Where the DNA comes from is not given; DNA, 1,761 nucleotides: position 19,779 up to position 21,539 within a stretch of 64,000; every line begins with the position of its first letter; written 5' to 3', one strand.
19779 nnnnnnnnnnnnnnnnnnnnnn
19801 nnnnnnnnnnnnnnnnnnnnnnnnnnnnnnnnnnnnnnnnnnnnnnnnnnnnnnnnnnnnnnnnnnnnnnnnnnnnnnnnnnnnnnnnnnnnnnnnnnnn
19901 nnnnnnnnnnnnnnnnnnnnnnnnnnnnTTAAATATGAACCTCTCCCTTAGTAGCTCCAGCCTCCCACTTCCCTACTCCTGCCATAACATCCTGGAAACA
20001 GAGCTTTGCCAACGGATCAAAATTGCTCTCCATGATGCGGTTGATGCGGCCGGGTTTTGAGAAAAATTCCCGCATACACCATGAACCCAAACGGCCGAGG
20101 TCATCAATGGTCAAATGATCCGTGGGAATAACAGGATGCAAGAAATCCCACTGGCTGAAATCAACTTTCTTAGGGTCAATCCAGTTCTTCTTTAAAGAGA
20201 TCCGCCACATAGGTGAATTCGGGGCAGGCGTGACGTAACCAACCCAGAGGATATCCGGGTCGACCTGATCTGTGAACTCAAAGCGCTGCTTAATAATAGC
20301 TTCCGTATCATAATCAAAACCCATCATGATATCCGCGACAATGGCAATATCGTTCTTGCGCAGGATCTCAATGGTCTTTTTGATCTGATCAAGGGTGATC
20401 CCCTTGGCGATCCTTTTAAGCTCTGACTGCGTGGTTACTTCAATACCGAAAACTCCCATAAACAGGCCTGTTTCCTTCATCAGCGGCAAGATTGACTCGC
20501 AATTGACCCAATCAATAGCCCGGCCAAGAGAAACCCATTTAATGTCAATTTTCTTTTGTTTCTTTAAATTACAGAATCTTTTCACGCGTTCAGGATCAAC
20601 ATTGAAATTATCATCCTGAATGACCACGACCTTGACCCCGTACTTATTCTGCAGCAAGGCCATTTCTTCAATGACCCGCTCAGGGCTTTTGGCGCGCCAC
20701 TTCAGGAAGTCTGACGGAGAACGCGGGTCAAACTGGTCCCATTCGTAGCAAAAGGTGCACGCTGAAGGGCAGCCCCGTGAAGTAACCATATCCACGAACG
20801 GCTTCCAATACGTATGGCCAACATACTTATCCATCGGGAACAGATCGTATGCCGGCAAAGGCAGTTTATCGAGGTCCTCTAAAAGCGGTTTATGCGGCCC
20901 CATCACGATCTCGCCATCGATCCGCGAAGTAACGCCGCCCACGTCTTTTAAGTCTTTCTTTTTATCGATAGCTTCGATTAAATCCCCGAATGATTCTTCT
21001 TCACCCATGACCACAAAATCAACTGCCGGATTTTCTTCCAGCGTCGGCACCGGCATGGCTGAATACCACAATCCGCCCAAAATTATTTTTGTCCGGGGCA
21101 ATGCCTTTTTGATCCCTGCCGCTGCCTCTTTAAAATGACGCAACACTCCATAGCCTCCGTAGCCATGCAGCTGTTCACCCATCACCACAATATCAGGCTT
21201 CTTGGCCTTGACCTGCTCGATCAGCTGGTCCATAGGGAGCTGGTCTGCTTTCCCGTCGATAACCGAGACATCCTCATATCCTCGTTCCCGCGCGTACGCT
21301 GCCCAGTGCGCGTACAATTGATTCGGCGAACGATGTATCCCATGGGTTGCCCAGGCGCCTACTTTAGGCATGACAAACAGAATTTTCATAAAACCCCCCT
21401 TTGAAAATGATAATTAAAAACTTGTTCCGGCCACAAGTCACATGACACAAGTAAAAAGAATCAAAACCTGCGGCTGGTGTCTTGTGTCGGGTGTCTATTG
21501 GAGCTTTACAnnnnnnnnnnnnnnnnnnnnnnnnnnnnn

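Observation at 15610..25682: Type II PKS-like biosynthetic cluster with an active KS-alpha plus dead KS-beta pair, ACP, B12-radical-SAM and three cyclase-type genes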

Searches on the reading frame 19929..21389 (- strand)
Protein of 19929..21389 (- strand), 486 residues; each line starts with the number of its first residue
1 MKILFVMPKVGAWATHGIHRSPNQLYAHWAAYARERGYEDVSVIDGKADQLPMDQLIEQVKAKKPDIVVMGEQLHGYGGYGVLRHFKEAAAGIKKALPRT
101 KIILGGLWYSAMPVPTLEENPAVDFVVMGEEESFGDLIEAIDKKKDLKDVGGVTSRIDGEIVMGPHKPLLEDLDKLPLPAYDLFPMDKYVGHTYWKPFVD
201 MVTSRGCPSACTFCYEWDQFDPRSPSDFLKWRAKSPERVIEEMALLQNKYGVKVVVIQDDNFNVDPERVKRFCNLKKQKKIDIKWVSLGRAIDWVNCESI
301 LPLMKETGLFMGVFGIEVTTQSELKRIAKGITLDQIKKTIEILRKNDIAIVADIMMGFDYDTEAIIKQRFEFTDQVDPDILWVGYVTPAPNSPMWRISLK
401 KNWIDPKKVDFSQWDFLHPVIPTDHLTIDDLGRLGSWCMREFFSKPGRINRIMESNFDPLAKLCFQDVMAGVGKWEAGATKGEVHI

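Call 4: search_protein_families(library=pfam, proteins=[window:19929-21389:-], max_evalue=0.01)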
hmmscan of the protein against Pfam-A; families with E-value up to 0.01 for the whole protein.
window:19929-21389:- (486 aa): 2 families
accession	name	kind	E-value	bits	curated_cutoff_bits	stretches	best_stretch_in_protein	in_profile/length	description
PF04055.27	Radical_SAM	-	3.1e-21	76.7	29.5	1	201-369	1-162/166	Radical SAM superfamily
PF02310.24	B12-binding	-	7e-11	42.5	32.1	1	30-133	21-115/121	B12 binding domain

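Call 5: search_protein_families(library=ncbifam, proteins=[window:19929-21389:-], max_evalue=0.01)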
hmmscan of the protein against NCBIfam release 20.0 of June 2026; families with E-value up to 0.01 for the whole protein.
window:19929-21389:- (486 aa): 22 families
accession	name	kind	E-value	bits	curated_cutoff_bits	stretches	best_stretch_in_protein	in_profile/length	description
TIGR02026.1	BchE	equivalog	7.4e-61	206.5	481.35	1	3-430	2-415/497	magnesium-protoporphyrin IX monomethyl ester anaerobic oxidative cyclase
TIGR03471.1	HpnJ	equivalog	5.2e-46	157.5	577.6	1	38-454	44-444/472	hopanoid biosynthesis associated radical SAM protein HpnJ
NF050148.1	rSAM_ApyD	equivalog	1e-33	116.7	750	1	88-363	92-353/645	RiPP biosynthesis radical SAM protein ApyD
NF038361.1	rSAM_Sden_1168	equivalog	1.7e-31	109.4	575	1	93-399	164-474/560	Sden_1168 family B12-binding radical SAM P-methyltransferase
TIGR04479.1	bcpD_PhpK_rSAM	subfamily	7.6e-30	103.7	600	1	131-395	181-428/504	PhpK family radical SAM P-methyltransferase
TIGR04367.1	HpnR_B12_rSAM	equivalog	8.5e-29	100.4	650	1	29-424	28-395/490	hopanoid C-3 methylase HpnR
TIGR04385.1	B12_rSAM_cofa1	equivalog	3.1e-25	89.3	450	1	30-376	27-364/438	B12 lower ligand biosynthesis radical SAM protein BzaD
TIGR03975.1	rSAM_ocin_1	subfamily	4e-22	78.5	281.85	1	92-355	150-409/606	RiPP maturation radical SAM C-methyltransferase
NF033070.1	rSAM_AprD4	equivalog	8e-21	74.4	500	1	164-434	161-423/456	AprD4 family radical SAM diol-dehydratase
TIGR04072.2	rSAM_ladder_B12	equivalog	5.2e-20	71.5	360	1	45-371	39-344/443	lipid biosynthesis B12-binding/radical SAM protein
NF033712.0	B12_rSAM_KedN5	subfamily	8e-19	67.3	700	1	58-278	56-270/624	KedN5 family methylcobalamin-dependent radical SAM C-methyltransferase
TIGR04014.1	B12_SAM_MJ_0865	equivalog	2.5e-16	59.5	360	1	100-401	69-361/434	methyl-coenzyme M reductase glutamine C-methyltransferase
TIGR04190.1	B12_SAM_Ta0216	equivalog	2.8e-13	49.3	500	1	90-284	100-303/554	TIGR04190 family B12-binding domain/radical SAM domain protein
TIGR04013.1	B12_SAM_MJ_1487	hypoth_equivalog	1.8e-12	46.8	251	1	87-214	57-167/382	TIGR04013 family B12-binding domain/radical SAM domain-containing protein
TIGR04295.1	B12_rSAM_oligo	hypoth_equivalog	8.6e-10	37.9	400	1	35-385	36-368/422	TIGR04295 family B12-binding domain-containing radical SAM protein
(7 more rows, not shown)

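Call 23: search_solved_structures(query=window:19929-21389:-, max_evalue=0.001)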
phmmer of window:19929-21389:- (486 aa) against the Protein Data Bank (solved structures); distinct sequences matched with E-value up to 0.001: 4.
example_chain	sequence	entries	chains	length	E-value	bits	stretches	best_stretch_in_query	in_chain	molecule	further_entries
6fd2_B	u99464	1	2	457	1.2e-15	60.3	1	165-436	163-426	Putative apramycin biosynthetic oxidoreductase 4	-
7kdx_A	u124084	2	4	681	2.6e-07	32.8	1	87-268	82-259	Methyltransferase TokK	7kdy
9ccb_A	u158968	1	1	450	5.6e-07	31.7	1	121-393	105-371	Radical SAM core domain-containing protein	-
9n1b_A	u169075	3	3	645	5e-06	28.5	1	98-218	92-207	Radical SAM protein | Radical SAM enzyme CysS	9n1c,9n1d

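Call 57: search_protein_representatives(protein=window:19929-21389:-)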
Query: 486 residues. Proteins with E-value up to 0.001 (for the whole library): 39216; up to 1e-10: 21907; up to 1e-30: 2177. The best 150 are listed.
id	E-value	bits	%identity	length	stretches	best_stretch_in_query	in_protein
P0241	1.6e-152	525.1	46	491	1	2-479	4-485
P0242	2.5e-133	461.7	44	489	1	1-484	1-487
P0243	5.6e-110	384.7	39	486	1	1-478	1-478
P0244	1.3e-99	350.5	39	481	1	1-482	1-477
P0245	5.0e-93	328.8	91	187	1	1-160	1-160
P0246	1.5e-91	324.0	53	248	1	1-246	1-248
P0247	5.7e-77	275.8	27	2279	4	90-412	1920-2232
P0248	8.9e-72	258.7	34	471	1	1-462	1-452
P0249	2.9e-69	250.4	28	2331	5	74-374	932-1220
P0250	2.8e-60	220.8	33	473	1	1-456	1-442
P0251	1.1e-58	215.5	32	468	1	4-448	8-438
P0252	2.7e-58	214.2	29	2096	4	90-374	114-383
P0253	1.1e-57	212.2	32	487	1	12-452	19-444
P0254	8.6e-57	209.3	29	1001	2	119-453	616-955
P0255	4.5e-56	206.9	30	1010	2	90-397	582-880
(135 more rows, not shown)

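Call 58: find_homologous_proteins(query=P0241, max_evalue=1e-60)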
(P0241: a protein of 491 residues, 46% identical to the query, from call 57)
Query P0241 (491 aa): 987 proteins with E <= 1e-60 among 8000 candidates; the best 120 are listed.
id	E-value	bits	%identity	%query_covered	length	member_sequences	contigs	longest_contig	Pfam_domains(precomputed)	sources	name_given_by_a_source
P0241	0.0e+0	1150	100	100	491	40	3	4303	PF04055.28,PF02310.25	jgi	jgi:anaerobic magnesium-protoporphyrin IX monomethyl ester cyclase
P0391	0.0e+0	1064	91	100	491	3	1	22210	PF04055.28,PF02310.25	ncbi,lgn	-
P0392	0.0e+0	1063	92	99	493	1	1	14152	PF04055.28,PF02310.25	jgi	jgi:anaerobic magnesium-protoporphyrin IX monomethyl ester cyclase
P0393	0.0e+0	1058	91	99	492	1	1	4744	PF04055.28,PF02310.25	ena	-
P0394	0.0e+0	1056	90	100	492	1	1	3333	PF04055.28,PF02310.25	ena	-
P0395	0.0e+0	1056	90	100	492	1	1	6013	PF04055.28,PF02310.25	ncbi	-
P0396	0.0e+0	1056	91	99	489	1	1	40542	PF04055.28,PF02310.25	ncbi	-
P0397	0.0e+0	1055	90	100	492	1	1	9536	PF04055.28,PF02310.25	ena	-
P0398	0.0e+0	1054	91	100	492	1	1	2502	PF04055.28,PF02310.25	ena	-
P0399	0.0e+0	1054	90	99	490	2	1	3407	PF04055.28,PF02310.25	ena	-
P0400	0.0e+0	1053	90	100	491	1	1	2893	PF04055.28,PF02310.25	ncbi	-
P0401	0.0e+0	1052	90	99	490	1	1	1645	PF04055.28,PF02310.25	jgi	-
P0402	0.0e+0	1045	89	100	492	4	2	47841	PF04055.28,PF02310.25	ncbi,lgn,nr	ncbi:MAG: radical SAM protein [Candidatus Omnitrophica bacterium]|nr:radical SAM protein [Candidatus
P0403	0.0e+0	1041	88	100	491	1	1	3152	PF04055.28,PF02310.25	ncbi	-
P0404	0.0e+0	1039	88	99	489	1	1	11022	PF04055.28,PF02310.25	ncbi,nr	ncbi:MAG: radical SAM protein [Candidatus Omnitrophica bacterium]|nr:radical SAM protein [Candidatus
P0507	3.1e-268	908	78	99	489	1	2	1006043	PF04055.28,PF02310.25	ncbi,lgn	ncbi:MAG: radical SAM protein [Candidatus Omnitrophota bacterium]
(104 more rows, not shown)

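Call 59: find_encoding_contigs(protein=P0507, flank=10000, max_places=2)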
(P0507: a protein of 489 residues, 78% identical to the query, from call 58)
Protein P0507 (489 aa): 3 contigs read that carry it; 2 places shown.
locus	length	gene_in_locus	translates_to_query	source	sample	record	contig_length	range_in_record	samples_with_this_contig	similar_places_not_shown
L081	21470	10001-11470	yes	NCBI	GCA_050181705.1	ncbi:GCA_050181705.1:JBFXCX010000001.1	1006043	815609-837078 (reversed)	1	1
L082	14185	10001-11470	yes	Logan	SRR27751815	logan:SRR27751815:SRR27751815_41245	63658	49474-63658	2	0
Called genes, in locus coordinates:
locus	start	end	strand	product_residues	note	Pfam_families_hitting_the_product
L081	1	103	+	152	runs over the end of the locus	PF00571:CBS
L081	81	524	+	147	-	-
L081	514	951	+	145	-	-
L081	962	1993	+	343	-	PF00224:PK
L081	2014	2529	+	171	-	PF03551:PadR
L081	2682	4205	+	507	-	PF00501:AMP-binding, PF13193:AMP-binding_C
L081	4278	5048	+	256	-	PF01048:PNP_UDP_1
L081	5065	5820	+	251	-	PF01048:PNP_UDP_1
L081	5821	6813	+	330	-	PF01008:IF-2B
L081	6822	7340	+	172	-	PF01008:IF-2B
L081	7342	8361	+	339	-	PF00596:Aldolase_II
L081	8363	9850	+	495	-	PF00171:Aldedh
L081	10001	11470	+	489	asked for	PF02310:B12-binding, PF04055:Radical_SAM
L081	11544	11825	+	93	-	-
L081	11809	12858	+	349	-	PF07992:Pyr_redox_2 (faint), PF01210:NAD_Gly3P_dh_N (weak), PF01266:DAO (weak), PF02558:ApbA, PF03807:F420_oxidored (weak), PF08546:ApbA_C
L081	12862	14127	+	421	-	PF00109:ketoacyl-synt, PF02801:Ketoacyl-synt_C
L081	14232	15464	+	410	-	PF00109:ketoacyl-synt, PF02801:Ketoacyl-synt_C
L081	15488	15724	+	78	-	PF00550:PP-binding (weak)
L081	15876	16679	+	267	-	PF04199:Cyclase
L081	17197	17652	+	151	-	-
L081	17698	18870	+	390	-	PF00083:Sugar_tr, PF07690:MFS_1, PF00083:Sugar_tr (weak)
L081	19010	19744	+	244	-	PF13489:Methyltransf_23, PF13847:Methyltransf_31 (weak), PF08241:Methyltransf_11, PF08242:Methyltransf_12, PF13649:Methyltransf_25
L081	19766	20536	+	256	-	PF00106:adh_short, PF08659:KR, PF23441:SDR (weak), PF13561:adh_short_C2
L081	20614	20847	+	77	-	PF02229:PC4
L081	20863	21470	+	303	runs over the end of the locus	PF04909:Amidohydro_2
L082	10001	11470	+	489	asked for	PF02310:B12-binding, PF04055:Radical_SAM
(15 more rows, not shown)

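Call 60: find_encoding_contigs(protein=P0402, flank=10000, max_places=2)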
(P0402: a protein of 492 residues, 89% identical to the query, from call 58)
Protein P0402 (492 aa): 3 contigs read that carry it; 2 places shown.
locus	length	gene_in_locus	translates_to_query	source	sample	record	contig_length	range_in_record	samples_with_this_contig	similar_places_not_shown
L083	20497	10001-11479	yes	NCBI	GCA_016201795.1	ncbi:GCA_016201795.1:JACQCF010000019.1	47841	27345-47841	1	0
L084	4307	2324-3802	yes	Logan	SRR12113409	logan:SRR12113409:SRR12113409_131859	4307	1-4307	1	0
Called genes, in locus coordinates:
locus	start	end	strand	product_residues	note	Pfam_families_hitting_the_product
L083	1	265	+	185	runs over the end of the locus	-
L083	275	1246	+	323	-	PF01073:3Beta_HSD (weak), PF01370:Epimerase, PF02719:Polysacc_synt_2 (faint), PF04321:RmlD_sub_bind (faint), PF16363:GDP_Man_Dehyd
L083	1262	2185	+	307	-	-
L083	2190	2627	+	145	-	-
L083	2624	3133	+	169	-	PF03551:PadR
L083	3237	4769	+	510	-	PF00501:AMP-binding, PF13193:AMP-binding_C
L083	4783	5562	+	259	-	PF01048:PNP_UDP_1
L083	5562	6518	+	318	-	PF01008:IF-2B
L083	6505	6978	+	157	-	PF01008:IF-2B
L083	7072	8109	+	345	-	PF00596:Aldolase_II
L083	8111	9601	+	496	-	PF00171:Aldedh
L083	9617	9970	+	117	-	-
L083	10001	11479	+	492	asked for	PF02310:B12-binding, PF04055:Radical_SAM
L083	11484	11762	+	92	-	PF11084:DUF2621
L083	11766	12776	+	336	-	PF00070:Pyr_redox (faint), PF01210:NAD_Gly3P_dh_N (weak), PF02558:ApbA, PF08546:ApbA_C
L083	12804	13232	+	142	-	PF08332:CaMKII_AD, PF14534:DUF4440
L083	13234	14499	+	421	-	PF00109:ketoacyl-synt, PF02801:Ketoacyl-synt_C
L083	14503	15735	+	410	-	PF00109:ketoacyl-synt, PF00108:Thiolase_N (faint), PF02801:Ketoacyl-synt_C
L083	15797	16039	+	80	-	PF00550:PP-binding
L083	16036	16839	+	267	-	PF04199:Cyclase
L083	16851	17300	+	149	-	PF10604:Polyketide_cyc2 (weak)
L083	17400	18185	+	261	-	PF00106:adh_short, PF01370:Epimerase (faint), PF08659:KR, PF13561:adh_short_C2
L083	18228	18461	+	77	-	PF02229:PC4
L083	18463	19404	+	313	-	PF04909:Amidohydro_2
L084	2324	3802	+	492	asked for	PF02310:B12-binding, PF04055:Radical_SAM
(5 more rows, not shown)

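Call 62: find_encoding_contigs(protein=P0243, flank=10000, max_places=2)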
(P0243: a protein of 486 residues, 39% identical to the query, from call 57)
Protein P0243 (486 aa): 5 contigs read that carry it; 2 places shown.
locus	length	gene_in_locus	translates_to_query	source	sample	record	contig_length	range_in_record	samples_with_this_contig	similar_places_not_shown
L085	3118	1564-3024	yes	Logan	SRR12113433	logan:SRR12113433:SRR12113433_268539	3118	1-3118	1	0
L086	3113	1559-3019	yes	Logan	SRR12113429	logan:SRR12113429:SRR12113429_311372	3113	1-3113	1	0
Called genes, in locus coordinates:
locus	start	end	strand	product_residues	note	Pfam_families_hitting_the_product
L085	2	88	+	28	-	?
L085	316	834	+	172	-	PF00694:Aconitase_C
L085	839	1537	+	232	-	PF05685:Uma2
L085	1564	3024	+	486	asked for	PF02310:B12-binding, PF04055:Radical_SAM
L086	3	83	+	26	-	?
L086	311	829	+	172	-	PF00694:Aconitase_C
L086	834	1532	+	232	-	PF05685:Uma2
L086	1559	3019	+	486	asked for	PF02310:B12-binding, PF04055:Radical_SAM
